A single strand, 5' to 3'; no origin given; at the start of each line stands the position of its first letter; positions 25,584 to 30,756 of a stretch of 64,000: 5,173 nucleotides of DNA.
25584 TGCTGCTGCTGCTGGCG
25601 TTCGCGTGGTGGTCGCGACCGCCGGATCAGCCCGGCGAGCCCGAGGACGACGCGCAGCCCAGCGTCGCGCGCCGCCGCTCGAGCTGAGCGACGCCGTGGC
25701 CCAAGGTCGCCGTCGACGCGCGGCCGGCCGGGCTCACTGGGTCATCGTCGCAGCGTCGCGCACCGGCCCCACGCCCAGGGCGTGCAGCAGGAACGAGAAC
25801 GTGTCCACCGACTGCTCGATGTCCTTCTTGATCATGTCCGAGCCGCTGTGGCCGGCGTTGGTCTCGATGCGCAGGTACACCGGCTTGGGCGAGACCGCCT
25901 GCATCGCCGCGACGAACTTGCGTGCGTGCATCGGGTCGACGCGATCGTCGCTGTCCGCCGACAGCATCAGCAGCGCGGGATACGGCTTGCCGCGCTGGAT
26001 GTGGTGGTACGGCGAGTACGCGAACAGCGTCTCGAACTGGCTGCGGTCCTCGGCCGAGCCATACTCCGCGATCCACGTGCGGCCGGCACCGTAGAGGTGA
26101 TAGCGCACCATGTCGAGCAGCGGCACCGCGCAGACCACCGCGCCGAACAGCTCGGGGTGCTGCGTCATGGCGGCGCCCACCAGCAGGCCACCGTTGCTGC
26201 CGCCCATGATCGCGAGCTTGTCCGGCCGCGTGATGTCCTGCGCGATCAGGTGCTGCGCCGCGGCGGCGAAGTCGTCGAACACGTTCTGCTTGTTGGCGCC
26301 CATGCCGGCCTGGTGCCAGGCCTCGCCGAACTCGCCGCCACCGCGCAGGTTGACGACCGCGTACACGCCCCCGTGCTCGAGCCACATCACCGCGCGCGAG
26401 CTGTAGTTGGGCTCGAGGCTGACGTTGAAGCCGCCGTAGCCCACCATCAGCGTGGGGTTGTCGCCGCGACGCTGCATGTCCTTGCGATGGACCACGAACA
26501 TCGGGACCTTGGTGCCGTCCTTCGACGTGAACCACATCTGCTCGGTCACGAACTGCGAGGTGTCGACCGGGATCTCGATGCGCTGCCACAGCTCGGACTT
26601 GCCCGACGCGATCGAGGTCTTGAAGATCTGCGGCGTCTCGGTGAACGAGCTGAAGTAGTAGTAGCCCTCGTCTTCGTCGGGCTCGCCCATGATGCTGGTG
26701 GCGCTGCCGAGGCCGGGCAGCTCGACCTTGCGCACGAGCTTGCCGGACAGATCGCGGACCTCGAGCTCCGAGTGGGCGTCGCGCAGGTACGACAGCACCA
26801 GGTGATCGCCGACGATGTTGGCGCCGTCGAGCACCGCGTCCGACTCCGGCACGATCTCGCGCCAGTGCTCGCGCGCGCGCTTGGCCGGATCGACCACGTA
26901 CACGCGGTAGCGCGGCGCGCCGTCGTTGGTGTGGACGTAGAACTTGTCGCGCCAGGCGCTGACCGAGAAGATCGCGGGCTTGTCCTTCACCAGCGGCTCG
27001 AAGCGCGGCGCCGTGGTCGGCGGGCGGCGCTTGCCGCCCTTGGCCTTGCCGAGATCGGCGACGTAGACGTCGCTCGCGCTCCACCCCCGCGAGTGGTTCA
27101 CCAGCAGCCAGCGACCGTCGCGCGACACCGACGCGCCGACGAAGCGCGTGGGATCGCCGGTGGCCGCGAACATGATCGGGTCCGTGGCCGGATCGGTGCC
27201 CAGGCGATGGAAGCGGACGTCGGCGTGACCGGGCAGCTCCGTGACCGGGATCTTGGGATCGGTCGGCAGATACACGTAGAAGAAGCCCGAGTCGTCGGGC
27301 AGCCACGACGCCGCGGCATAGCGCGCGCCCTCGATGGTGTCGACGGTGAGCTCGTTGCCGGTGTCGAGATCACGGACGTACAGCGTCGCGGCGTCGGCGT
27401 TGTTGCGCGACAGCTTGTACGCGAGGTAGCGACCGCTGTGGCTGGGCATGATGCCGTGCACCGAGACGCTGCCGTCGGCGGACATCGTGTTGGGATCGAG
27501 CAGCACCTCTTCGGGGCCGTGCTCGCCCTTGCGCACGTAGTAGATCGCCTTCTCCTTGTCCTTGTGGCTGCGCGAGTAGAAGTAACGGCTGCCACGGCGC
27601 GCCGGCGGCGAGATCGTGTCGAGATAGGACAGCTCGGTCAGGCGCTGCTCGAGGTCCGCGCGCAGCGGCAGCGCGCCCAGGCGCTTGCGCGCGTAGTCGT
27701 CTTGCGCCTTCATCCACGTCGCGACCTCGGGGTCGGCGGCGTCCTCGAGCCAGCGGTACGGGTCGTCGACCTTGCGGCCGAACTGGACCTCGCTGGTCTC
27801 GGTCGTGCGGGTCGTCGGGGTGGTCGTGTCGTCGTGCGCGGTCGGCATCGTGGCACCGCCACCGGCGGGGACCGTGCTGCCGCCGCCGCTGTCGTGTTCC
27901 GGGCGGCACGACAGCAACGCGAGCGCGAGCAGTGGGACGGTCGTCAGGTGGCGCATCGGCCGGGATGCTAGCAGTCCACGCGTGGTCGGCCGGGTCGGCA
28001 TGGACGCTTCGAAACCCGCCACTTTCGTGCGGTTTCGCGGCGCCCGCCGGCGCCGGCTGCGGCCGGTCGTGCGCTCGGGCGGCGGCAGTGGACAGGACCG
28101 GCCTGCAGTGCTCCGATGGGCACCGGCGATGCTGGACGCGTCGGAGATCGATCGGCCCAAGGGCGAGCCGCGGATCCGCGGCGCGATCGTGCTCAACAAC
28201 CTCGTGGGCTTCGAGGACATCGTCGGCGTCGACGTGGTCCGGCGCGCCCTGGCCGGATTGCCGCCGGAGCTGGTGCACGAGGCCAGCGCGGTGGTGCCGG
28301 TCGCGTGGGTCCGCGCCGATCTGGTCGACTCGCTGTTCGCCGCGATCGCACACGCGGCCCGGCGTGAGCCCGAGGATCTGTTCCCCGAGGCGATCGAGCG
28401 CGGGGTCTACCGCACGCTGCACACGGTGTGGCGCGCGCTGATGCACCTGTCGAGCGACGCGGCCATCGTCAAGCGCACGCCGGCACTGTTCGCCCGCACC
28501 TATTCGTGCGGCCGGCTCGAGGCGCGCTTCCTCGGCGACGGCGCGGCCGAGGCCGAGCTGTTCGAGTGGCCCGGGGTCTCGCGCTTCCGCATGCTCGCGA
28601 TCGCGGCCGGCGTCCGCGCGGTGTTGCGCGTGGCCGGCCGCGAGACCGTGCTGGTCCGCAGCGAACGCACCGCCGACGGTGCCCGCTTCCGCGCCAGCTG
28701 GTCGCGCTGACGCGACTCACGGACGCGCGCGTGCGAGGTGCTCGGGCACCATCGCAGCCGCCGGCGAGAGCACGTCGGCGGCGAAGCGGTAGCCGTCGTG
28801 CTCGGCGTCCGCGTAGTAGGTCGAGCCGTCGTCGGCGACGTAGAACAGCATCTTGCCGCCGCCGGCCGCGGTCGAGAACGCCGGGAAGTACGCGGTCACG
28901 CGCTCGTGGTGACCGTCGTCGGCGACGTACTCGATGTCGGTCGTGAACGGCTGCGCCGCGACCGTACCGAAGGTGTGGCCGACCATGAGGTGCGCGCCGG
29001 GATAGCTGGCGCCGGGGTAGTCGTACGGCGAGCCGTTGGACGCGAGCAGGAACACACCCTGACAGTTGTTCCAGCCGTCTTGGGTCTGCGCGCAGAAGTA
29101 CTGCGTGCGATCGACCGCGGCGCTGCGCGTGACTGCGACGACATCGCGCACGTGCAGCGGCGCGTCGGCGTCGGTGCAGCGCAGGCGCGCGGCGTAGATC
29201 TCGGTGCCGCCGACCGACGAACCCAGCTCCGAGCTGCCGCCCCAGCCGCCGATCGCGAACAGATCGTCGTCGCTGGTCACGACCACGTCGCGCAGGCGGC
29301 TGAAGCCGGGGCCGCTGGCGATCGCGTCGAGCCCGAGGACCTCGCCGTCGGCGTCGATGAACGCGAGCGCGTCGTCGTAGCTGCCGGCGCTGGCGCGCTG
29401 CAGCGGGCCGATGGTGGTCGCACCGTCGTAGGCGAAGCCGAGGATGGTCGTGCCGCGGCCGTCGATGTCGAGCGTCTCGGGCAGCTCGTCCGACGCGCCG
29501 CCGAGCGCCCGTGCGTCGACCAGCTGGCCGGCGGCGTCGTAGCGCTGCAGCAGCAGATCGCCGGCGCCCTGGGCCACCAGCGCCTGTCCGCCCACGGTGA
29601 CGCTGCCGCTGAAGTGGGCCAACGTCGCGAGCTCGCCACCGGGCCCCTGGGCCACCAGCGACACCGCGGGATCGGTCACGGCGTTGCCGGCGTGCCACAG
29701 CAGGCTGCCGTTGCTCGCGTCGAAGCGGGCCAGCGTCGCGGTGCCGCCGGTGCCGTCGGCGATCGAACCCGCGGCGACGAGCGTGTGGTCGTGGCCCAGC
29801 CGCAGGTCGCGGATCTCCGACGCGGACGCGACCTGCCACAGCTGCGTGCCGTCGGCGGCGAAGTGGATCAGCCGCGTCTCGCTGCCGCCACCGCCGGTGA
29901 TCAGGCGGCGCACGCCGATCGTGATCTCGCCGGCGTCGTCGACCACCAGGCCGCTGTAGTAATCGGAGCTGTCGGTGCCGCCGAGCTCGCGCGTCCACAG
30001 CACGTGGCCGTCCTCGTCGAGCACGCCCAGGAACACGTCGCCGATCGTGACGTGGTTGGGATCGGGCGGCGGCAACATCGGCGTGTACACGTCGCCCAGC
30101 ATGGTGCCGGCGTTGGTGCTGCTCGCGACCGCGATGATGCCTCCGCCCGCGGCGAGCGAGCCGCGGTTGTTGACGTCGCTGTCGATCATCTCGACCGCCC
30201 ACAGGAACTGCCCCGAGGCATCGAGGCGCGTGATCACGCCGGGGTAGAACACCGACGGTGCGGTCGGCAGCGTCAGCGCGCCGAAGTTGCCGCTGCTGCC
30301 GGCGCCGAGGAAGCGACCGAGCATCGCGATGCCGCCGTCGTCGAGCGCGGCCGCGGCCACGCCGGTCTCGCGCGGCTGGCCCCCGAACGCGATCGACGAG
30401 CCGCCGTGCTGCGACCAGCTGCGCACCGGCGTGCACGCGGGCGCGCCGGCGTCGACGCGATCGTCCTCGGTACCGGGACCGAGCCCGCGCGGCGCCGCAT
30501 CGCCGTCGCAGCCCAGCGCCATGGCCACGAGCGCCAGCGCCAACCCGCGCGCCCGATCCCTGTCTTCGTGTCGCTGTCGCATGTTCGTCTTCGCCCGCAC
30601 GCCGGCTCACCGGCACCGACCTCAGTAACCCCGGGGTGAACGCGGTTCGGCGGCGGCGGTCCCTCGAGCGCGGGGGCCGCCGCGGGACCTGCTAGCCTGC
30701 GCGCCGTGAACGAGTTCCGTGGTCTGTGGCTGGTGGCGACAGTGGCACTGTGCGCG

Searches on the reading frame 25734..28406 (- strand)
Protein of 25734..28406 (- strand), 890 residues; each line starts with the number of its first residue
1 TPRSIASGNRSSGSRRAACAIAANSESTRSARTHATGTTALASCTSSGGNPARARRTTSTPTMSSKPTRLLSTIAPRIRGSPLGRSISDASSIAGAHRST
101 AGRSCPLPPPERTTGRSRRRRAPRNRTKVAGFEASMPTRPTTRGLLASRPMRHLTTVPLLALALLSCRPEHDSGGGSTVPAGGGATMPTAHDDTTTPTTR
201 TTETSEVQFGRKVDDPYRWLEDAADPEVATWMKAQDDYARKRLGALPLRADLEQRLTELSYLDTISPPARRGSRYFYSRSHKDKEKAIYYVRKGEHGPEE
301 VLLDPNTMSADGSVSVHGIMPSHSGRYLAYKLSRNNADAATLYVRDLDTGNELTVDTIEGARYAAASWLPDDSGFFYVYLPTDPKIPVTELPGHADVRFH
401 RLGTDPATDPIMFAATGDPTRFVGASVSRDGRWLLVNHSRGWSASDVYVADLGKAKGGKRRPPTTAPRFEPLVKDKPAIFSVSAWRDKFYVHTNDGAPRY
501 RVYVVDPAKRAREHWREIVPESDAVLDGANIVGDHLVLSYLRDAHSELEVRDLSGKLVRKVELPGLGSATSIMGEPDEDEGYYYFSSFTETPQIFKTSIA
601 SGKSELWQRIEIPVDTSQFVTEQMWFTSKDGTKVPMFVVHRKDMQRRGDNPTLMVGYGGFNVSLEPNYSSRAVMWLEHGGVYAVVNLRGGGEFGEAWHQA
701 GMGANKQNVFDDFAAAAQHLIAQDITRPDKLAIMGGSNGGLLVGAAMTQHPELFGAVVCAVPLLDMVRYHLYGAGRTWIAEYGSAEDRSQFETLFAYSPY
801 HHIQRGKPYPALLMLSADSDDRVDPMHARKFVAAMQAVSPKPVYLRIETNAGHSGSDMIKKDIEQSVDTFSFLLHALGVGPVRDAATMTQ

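Call 46: search_protein_families(library=pfam, proteins=[window:25734-28406:-], max_evalue=0.0001)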
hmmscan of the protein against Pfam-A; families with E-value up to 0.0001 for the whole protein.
window:25734-28406:- (890 aa): 4 families
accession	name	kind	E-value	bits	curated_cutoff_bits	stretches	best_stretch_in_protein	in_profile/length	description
PF02897.21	Peptidase_S9_N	-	2.3e-106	356.5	24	1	198-608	2-412/414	Prolyl oligopeptidase, N-terminal beta-propeller domain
PF00326.27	Peptidase_S9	-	1.3e-52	178.8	22.6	1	667-878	2-211/213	Prolyl oligopeptidase family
PF00561.26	Abhydrolase_1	-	6.1e-05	23.2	25.8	0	684-765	32-114/245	alpha/beta hydrolase fold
PF12146.15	Hydrolase_4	-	7.6e-05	22.6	27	0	686-767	38-114/239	Serine aminopeptidase, S33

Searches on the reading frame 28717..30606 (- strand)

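Call 46: search_protein_families(library=pfam, proteins=[window:28717-30606:-], max_evalue=0.0001)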
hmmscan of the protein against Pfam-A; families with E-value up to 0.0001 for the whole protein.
window:28717-30606:- (629 aa): 1 family
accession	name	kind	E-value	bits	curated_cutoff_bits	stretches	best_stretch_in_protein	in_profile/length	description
PF13360.13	PQQ_2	-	1.3e-05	25.4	27.6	0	195-368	7-146/233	Outer membrane protein assembly factor BamB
